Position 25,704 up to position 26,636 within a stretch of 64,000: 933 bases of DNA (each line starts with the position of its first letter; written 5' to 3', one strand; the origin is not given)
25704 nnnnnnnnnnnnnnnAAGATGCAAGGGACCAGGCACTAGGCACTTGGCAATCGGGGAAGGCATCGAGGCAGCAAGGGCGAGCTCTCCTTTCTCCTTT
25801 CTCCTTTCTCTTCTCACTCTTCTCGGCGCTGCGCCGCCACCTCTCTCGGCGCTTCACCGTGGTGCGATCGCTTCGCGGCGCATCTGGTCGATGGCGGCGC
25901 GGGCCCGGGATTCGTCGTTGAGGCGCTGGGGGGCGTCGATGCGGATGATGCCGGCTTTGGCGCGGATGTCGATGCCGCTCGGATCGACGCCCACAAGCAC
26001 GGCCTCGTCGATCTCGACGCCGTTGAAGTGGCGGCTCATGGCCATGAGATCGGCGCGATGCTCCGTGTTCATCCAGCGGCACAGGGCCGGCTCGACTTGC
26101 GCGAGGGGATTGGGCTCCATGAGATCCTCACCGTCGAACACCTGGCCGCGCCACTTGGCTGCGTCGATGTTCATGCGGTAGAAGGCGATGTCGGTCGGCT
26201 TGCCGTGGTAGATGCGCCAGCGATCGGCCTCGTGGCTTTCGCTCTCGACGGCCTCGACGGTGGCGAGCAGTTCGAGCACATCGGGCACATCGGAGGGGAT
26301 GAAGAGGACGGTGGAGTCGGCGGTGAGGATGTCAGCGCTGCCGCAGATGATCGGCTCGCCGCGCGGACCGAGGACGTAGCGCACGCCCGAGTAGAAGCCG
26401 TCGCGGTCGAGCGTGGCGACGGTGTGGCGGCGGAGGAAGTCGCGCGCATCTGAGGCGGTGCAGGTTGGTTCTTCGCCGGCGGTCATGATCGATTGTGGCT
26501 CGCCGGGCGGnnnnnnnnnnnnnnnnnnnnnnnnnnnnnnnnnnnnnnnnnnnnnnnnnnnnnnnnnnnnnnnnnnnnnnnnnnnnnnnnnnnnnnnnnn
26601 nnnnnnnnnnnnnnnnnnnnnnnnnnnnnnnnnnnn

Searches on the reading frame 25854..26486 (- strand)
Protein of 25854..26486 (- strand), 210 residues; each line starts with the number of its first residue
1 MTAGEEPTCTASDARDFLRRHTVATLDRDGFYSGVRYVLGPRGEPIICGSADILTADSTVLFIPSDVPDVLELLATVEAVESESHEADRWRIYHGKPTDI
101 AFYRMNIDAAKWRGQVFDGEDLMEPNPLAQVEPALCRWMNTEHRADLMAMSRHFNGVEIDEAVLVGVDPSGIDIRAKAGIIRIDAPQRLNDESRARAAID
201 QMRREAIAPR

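Call 58: search_protein_families(library=pfam, proteins=[window:25854-26486:-], max_evalue=0.001)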
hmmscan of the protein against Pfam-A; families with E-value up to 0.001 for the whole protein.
window:25854-26486:- (210 aa): 1 family
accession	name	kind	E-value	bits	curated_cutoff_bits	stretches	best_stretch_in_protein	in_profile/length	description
PF10615.14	DUF2470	-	3.9e-10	40.6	22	1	134-202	3-77/77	Domain of unknown function (DUF2470)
